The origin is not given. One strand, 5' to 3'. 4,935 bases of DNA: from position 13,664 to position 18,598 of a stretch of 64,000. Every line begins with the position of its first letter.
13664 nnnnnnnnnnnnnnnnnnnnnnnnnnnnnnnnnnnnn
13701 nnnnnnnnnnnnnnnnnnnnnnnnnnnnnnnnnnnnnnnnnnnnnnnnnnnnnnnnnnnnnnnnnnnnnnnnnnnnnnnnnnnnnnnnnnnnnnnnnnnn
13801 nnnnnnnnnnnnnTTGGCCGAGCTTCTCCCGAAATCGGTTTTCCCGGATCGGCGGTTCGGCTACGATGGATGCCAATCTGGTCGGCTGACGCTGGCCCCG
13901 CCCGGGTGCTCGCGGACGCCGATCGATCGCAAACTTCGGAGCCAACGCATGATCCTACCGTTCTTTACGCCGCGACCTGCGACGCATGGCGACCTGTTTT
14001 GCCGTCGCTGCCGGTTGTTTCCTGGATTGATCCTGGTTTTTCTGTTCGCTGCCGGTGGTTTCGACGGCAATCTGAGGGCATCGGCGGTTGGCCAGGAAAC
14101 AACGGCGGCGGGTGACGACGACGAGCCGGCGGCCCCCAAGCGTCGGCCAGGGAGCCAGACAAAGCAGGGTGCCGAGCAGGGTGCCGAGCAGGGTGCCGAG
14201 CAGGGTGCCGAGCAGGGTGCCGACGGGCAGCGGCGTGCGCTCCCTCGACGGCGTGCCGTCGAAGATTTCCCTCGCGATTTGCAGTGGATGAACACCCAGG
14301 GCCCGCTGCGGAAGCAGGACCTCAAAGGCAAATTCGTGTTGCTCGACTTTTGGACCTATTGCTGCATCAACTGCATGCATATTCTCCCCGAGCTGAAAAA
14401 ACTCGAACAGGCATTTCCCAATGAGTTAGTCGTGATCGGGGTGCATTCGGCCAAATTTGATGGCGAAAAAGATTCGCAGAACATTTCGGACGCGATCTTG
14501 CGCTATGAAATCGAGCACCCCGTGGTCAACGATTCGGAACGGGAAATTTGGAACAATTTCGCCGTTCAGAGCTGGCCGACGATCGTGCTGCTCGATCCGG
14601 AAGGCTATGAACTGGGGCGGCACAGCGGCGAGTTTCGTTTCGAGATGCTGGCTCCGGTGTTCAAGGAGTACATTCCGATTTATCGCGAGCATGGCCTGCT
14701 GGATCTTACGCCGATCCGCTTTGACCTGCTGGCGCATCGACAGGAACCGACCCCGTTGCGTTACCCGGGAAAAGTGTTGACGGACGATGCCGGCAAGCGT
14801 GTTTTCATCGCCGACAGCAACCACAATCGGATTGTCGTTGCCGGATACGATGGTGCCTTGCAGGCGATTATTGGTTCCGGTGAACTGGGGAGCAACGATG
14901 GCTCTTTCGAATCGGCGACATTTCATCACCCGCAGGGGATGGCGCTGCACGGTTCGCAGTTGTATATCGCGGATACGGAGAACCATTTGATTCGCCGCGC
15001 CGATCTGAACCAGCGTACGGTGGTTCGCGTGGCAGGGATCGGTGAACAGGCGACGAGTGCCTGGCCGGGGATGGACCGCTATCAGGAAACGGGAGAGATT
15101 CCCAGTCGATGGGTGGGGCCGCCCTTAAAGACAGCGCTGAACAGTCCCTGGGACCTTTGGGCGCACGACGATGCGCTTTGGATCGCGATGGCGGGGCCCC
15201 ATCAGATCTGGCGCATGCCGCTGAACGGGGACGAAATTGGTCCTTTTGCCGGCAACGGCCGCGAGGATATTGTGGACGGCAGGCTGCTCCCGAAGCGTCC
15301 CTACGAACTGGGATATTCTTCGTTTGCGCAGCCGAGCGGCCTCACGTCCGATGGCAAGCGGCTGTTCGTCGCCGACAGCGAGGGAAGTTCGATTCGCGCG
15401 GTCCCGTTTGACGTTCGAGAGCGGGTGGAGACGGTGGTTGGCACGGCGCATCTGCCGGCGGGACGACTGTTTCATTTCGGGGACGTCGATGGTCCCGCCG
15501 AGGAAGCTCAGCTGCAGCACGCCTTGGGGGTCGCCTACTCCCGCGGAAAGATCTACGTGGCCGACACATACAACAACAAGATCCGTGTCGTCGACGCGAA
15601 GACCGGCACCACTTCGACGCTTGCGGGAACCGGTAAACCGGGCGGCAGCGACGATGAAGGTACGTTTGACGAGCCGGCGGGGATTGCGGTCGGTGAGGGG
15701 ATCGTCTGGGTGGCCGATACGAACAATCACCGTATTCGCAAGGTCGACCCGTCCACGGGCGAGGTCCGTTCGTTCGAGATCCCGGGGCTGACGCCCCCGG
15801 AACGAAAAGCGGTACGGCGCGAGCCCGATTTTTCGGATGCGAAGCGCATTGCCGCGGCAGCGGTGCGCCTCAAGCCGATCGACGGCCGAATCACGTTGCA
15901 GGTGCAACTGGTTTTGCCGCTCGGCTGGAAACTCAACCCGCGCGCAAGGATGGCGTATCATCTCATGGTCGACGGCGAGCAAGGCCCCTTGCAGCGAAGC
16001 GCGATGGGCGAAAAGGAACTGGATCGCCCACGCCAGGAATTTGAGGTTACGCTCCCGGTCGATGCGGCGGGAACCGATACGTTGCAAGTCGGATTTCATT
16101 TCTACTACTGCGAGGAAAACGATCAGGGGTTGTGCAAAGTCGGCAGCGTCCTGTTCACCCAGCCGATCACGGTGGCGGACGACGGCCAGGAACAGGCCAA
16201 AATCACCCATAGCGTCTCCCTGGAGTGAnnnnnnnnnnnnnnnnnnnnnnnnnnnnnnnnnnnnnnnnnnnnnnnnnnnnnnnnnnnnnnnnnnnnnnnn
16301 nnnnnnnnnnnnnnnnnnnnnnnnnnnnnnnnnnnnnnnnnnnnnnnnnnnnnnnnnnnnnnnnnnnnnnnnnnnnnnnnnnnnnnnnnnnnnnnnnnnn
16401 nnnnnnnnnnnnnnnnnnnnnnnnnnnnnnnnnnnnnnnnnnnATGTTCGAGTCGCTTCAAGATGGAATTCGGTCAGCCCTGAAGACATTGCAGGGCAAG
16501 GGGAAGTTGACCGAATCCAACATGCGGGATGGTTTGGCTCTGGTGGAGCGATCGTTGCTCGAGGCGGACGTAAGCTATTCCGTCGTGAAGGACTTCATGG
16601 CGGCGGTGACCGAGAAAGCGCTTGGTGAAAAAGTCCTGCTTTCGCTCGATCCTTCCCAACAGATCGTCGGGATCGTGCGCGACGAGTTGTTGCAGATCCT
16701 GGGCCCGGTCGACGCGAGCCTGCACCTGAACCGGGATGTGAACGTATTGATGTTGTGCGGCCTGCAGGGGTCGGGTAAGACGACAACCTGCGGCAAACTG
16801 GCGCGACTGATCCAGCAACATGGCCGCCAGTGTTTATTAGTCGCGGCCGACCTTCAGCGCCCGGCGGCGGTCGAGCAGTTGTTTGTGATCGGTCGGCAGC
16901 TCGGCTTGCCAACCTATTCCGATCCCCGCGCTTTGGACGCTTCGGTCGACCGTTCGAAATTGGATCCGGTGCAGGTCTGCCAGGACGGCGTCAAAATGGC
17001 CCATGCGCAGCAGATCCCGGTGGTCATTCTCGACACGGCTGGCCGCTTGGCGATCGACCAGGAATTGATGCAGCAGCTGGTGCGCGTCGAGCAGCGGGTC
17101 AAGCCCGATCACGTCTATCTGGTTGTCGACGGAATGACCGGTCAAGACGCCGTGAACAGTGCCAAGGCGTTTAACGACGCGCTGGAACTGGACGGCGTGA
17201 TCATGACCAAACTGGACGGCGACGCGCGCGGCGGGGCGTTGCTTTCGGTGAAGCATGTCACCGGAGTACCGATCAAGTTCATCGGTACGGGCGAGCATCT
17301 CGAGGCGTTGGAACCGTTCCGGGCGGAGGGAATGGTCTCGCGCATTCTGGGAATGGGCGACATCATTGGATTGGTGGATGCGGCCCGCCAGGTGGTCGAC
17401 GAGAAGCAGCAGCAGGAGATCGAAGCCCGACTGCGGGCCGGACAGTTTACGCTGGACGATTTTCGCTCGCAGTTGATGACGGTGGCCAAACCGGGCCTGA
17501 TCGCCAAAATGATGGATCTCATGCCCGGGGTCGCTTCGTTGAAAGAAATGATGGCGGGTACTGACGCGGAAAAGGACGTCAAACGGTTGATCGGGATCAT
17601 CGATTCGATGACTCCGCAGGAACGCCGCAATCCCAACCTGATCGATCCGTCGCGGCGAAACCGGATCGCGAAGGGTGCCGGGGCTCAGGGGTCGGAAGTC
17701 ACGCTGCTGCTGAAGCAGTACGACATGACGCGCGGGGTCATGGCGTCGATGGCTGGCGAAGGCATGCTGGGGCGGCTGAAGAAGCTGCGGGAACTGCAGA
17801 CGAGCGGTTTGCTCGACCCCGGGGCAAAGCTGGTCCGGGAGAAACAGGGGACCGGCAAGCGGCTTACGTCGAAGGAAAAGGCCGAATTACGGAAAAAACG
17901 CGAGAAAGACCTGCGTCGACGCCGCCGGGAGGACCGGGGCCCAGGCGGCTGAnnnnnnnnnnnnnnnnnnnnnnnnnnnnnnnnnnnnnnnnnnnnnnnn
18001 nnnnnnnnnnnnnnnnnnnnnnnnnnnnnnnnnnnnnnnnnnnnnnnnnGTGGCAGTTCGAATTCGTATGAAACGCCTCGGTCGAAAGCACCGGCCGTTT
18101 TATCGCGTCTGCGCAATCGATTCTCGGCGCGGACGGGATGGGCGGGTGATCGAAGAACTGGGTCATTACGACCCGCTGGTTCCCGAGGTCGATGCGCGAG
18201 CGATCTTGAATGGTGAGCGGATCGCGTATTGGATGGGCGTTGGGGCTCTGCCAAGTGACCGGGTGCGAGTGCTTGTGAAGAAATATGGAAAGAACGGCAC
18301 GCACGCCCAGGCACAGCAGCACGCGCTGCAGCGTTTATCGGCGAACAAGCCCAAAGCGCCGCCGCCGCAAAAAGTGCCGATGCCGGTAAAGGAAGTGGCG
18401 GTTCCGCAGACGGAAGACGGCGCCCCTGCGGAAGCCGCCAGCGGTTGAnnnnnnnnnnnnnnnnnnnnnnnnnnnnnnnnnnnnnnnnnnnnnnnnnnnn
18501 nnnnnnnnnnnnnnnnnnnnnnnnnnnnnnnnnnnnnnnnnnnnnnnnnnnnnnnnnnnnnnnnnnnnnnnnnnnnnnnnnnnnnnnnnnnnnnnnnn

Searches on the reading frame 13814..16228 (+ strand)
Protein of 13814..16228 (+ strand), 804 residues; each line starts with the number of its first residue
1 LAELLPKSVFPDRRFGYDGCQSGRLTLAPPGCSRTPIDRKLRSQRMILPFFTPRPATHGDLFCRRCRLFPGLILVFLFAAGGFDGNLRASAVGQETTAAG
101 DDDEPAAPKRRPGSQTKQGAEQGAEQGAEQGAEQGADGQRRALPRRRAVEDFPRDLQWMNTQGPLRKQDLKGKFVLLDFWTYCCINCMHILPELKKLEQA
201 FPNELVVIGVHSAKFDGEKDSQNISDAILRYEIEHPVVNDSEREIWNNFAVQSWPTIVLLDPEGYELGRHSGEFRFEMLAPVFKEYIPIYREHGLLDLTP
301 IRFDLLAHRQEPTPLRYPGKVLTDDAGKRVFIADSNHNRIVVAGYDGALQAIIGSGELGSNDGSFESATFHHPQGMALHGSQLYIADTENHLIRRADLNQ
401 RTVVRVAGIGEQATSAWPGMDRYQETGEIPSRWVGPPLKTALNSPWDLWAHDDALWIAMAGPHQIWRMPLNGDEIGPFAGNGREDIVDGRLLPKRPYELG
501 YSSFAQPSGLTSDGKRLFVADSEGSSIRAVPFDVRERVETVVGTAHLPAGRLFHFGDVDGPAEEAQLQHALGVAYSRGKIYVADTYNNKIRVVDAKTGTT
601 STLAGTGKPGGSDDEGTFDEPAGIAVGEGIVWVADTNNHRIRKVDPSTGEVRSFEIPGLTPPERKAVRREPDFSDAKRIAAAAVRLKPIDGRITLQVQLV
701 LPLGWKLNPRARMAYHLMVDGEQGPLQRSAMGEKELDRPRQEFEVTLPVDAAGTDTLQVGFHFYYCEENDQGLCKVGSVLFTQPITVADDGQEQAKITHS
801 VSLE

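Call 55: search_protein_families(library=pfam, proteins=[window:13814-16228:+], max_evalue=0.001)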
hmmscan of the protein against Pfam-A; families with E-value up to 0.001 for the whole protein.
window:13814-16228:+ (804 aa): 8 families
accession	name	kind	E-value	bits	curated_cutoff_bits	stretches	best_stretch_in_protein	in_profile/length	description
PF01436.27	NHL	-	7.3e-29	98.8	20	2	618-643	1-27/28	NHL repeat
PF13905.12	Thioredoxin_8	-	1.4e-16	61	27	1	172-265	1-93/94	Thioredoxin-like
PF08450.18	SGL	-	8.5e-08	32.5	26.3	0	571-657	139-223/246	SMP-30/Gluconolactonase/LRE-like region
PF00578.27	AhpC-TSA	-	1.7e-07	31.6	26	1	162-264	15-119/124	AhpC/TSA family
PF21959.2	DUF6923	-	8e-06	26.2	27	1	552-657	72-170/234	Repeat of unknown function (DUF6923)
PF00085.26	Thioredoxin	-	4.5e-05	23.8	23.5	0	172-214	18-60/103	Thioredoxin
PF13098.12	Thioredoxin_2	-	0.00021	22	27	1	171-281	4-102/104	Thioredoxin-like domain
PF25021.1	TEN_NHL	-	0.00027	20.5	27.1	0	553-606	128-178/357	Teneurin NHL domain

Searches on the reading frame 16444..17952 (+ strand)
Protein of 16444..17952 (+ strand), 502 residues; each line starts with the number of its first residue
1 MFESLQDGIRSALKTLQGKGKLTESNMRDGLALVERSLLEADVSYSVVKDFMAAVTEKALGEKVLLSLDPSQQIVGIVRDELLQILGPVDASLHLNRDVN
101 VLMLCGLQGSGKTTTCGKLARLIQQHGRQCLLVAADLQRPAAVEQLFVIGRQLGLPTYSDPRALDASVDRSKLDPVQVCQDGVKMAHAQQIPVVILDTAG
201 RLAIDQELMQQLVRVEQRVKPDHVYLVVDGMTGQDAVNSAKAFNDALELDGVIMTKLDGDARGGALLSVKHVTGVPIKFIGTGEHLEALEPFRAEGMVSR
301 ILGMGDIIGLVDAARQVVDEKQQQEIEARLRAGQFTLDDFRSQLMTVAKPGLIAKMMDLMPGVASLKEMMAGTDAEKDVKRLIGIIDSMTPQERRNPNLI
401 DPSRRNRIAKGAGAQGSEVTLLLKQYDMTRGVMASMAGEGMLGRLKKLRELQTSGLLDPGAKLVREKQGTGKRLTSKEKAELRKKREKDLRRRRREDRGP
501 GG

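Call 55: search_protein_families(library=pfam, proteins=[window:16444-17952:+], max_evalue=0.001)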
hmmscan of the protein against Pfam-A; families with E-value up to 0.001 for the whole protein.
window:16444-17952:+ (502 aa): 7 families
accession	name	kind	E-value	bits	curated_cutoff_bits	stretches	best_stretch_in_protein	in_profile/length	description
PF00448.28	SRP54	-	1.2e-70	237.6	22.7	1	100-303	2-196/196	SRP54-type protein, GTPase domain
PF02978.25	SRP_SPB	-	1.2e-26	93.4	27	1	334-433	1-91/91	Signal peptide binding domain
PF02881.24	SRP54_N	-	5.5e-17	62.2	22.4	1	5-82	1-75/75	SRP54-type protein, helical bundle domain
PF13401.12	AAA_22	-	1.2e-07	32.5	27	1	100-215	6-107/130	AAA domain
PF01656.29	CbiA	-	7.8e-06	26.3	25.4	1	109-265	9-91/125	CobQ/CobB/MinD/ParA nucleotide binding domain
PF13191.12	AAA_16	-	1.6e-05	25.9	32.6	1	98-235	24-145/167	AAA ATPase domain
PF13604.12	AAA_30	-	0.00011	22.5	27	1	100-245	19-139/191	AAA domain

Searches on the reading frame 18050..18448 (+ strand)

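Call 55: search_protein_families(library=pfam, proteins=[window:18050-18448:+], max_evalue=0.001)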
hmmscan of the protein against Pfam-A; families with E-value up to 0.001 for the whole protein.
window:18050-18448:+ (132 aa): 1 family
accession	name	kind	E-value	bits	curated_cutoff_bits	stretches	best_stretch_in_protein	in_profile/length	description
PF00886.24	Ribosomal_S16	-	6.4e-23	80.9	27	1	9-69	1-62/62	Ribosomal protein S16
